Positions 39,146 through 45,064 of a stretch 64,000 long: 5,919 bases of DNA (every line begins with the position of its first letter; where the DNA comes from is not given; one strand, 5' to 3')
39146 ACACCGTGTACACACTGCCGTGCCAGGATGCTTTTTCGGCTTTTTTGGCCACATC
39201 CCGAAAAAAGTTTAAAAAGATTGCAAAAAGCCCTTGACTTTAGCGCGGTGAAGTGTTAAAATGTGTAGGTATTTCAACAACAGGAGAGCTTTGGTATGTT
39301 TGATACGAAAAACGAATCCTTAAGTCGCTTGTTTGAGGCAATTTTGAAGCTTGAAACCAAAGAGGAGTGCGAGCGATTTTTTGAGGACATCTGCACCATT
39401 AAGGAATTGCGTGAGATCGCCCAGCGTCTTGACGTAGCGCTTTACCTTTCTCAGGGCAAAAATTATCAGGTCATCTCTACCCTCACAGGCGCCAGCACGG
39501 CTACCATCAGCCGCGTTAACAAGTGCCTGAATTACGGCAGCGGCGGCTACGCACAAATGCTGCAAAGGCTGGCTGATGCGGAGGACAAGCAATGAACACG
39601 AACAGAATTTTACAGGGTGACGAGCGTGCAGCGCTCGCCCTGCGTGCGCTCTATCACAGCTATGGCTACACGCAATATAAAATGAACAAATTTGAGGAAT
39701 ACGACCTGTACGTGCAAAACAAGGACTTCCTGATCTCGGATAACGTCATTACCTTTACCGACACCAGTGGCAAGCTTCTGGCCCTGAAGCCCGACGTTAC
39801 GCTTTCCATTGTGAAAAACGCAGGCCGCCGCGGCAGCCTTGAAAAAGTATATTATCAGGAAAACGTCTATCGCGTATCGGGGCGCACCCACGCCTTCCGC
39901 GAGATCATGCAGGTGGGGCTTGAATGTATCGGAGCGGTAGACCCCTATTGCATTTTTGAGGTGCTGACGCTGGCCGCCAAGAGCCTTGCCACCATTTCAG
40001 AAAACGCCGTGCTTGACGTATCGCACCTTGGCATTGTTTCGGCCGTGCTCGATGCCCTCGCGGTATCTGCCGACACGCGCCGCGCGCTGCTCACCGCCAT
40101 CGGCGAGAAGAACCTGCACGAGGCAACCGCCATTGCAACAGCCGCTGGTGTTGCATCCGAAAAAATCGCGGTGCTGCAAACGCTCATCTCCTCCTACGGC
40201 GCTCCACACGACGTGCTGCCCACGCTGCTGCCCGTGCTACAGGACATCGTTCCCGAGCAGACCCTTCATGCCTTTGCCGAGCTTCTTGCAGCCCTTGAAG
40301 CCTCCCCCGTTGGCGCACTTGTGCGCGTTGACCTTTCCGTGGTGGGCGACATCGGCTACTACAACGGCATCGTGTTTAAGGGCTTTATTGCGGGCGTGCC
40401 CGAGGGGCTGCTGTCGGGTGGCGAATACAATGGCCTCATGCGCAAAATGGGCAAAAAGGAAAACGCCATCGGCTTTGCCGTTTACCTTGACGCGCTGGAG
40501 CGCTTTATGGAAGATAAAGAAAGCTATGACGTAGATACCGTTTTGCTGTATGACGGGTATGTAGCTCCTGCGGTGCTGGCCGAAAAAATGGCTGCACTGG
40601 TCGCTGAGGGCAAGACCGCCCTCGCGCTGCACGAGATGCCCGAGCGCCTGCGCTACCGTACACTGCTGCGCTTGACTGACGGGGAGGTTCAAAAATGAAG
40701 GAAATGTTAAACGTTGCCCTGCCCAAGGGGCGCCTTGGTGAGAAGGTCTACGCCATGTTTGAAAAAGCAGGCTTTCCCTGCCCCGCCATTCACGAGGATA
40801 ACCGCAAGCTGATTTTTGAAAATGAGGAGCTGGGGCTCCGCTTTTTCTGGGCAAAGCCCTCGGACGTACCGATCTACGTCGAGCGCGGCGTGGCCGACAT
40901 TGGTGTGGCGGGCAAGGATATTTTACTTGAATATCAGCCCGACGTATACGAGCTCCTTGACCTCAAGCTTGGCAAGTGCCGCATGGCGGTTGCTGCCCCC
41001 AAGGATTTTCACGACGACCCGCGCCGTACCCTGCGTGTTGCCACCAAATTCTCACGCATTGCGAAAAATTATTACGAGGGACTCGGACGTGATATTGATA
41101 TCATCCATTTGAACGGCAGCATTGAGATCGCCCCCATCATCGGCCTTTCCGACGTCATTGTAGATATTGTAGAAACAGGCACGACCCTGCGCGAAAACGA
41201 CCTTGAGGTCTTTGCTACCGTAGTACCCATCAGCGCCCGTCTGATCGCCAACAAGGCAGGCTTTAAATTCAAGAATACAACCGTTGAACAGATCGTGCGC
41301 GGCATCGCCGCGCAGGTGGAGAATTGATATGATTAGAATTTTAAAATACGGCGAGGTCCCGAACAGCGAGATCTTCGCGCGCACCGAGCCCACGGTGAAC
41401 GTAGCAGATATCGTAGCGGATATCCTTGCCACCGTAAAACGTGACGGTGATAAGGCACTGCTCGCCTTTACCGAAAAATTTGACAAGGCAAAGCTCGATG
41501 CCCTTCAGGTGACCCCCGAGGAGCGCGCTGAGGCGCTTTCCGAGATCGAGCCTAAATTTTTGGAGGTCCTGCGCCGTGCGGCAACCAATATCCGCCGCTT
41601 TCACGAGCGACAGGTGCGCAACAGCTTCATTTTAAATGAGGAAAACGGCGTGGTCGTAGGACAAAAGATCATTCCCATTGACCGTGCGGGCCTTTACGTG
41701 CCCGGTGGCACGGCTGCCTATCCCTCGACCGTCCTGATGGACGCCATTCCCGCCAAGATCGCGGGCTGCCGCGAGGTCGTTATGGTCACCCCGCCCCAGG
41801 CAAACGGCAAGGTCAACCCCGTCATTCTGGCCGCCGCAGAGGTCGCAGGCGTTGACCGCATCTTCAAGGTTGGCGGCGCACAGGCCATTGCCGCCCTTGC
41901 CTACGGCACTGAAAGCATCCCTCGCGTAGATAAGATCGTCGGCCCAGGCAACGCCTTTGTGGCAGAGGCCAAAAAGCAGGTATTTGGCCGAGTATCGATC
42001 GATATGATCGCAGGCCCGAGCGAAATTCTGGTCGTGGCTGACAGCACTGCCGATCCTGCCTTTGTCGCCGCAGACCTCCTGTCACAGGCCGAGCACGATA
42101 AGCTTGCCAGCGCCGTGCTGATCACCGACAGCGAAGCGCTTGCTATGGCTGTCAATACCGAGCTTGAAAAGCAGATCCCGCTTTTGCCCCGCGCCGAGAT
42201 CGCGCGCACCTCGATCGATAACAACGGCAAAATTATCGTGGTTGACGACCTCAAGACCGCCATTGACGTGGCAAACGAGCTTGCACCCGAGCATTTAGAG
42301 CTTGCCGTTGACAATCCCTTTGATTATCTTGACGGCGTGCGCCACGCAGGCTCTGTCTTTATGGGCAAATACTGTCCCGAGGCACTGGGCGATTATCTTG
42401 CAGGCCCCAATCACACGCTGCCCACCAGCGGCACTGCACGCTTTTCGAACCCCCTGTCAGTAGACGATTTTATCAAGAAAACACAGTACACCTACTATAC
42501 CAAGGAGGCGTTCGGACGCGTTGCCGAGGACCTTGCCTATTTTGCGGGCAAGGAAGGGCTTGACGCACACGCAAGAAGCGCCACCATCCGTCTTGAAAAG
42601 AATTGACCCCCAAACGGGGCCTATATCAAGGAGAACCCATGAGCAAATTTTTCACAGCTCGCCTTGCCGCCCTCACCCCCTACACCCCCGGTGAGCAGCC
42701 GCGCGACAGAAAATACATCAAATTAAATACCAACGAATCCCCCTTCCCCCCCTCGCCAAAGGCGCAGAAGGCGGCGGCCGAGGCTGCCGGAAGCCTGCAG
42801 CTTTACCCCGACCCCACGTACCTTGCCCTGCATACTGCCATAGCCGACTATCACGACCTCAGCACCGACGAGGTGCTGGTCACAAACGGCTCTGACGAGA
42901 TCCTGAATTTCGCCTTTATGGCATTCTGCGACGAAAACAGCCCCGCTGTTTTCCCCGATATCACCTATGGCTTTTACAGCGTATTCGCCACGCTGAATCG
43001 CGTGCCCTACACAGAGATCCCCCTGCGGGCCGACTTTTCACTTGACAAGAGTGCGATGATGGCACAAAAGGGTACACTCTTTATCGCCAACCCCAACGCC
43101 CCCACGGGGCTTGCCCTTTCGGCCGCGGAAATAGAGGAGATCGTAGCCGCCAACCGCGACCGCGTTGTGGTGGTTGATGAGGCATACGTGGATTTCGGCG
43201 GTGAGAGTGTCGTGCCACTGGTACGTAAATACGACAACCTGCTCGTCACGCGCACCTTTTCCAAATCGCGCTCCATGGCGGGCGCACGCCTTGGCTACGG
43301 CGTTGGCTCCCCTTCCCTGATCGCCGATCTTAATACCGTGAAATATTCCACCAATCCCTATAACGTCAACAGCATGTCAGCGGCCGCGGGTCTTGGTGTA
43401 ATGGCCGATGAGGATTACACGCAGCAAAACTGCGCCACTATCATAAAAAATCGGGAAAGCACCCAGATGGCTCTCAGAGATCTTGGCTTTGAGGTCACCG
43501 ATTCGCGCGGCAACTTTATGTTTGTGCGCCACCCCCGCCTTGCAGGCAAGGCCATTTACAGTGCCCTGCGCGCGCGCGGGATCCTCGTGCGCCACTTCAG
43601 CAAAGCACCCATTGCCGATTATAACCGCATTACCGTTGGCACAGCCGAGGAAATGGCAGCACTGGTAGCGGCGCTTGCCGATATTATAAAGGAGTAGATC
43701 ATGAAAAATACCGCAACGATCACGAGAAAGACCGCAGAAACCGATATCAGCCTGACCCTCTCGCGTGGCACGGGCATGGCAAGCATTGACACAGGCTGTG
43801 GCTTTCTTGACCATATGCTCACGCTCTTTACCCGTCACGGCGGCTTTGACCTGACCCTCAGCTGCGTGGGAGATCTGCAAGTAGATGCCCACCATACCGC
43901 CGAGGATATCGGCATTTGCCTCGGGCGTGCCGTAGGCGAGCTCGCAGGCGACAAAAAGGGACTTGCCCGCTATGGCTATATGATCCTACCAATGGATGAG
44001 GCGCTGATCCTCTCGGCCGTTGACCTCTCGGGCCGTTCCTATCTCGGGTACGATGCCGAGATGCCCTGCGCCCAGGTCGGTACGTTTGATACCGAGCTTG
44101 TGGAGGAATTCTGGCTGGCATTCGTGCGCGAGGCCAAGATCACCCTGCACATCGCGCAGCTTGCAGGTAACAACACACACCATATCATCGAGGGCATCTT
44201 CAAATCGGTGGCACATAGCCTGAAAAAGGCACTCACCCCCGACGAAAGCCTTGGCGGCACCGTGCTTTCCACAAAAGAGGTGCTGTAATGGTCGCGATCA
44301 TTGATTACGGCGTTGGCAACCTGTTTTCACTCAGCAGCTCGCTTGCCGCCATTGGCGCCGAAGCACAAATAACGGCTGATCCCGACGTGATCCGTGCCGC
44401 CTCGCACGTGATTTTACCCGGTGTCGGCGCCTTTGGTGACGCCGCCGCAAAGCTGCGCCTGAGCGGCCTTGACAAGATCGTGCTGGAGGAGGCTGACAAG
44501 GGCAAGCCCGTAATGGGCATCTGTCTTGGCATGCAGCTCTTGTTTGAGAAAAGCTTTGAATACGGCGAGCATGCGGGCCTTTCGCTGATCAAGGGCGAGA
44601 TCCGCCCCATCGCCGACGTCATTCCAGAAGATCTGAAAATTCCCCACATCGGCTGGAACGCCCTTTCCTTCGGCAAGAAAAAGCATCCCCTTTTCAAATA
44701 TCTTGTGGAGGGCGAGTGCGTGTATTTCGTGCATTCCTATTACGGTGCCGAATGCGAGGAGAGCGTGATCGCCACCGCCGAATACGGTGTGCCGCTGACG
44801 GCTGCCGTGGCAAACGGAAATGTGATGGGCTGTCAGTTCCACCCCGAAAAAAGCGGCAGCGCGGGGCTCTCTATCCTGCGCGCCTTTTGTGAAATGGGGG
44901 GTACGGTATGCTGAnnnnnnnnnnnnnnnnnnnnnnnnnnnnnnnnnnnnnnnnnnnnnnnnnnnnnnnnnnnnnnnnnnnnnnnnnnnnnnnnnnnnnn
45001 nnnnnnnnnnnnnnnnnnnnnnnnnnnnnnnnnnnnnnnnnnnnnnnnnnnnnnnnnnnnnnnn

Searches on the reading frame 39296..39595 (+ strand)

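Call 69: search_protein_families(library=pfam, proteins=[window:39296-39595:+], max_evalue=0.00001)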
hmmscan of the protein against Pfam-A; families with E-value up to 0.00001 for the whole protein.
window:39296-39595:+ (99 aa): 1 family
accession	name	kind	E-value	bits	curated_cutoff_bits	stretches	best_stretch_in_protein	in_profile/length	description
PF01371.25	Trp_repressor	-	4.6e-28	97.6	27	1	8-92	2-87/88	Trp repressor protein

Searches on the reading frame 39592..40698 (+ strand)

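Call 70: search_protein_families(library=pfam, proteins=[window:39592-40698:+], max_evalue=0.00001)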
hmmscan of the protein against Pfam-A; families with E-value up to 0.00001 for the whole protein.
window:39592-40698:+ (368 aa): 1 family
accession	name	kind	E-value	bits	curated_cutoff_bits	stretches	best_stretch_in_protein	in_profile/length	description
PF13393.11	tRNA-synt_His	-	8e-51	173.5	25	1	13-302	16-308/308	Histidyl-tRNA synthetase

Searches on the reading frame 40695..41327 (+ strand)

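Call 70: search_protein_families(library=pfam, proteins=[window:40695-41327:+], max_evalue=0.00001)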
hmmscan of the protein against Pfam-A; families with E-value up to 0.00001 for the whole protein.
window:40695-41327:+ (210 aa): 1 family
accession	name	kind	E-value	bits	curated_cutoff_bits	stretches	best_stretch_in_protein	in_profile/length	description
PF01634.23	HisG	-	4.3e-53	179.9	25.5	1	54-204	1-156/158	ATP phosphoribosyltransferase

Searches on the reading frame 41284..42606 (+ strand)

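Call 70: search_protein_families(library=pfam, proteins=[window:41284-42606:+], max_evalue=0.00001)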
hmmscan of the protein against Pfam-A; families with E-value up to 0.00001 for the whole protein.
window:41284-42606:+ (440 aa): 1 family
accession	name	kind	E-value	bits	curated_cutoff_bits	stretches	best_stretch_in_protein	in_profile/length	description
PF00815.25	Histidinol_dh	-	1.9e-178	594.1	27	1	38-437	9-411/411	Histidinol dehydrogenase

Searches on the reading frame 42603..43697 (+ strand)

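Call 70: search_protein_families(library=pfam, proteins=[window:42603-43697:+], max_evalue=0.00001)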
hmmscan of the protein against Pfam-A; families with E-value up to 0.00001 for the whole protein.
window:42603-43697:+ (364 aa): 1 family
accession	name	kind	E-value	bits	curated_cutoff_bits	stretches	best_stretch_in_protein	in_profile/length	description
PF00155.27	Aminotran_1_2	-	2.3e-57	195.2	19.7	1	37-358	2-361/361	Aminotransferase class I and II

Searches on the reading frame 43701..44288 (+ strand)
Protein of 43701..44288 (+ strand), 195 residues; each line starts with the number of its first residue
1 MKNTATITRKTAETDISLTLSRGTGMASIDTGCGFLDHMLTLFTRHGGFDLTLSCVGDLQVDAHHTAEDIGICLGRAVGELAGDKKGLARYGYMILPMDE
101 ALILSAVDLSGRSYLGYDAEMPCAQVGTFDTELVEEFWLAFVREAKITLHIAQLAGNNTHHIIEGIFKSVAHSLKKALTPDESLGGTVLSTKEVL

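Call 70: search_protein_families(library=pfam, proteins=[window:43701-44288:+], max_evalue=0.00001)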
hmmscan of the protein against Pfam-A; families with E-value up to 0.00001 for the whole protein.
window:43701-44288:+ (195 aa): 1 family
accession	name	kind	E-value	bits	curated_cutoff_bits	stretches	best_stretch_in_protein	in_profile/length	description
PF00475.24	IGPD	-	6.4e-61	205.1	27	1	31-174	1-144/144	Imidazoleglycerol-phosphate dehydratase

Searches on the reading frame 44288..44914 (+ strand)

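Call 70: search_protein_families(library=pfam, proteins=[window:44288-44914:+], max_evalue=0.00001)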
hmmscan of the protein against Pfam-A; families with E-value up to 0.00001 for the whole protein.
window:44288-44914:+ (208 aa): 2 families
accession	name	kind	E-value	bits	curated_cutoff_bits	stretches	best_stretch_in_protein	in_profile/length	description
PF00117.34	GATase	-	1.4e-18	67.7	22.8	1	4-200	2-186/190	Glutamine amidotransferase class-I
PF07685.20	GATase_3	-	5.8e-07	29.7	27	1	34-103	36-113/196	CobB/CobQ-like glutamine amidotransferase domain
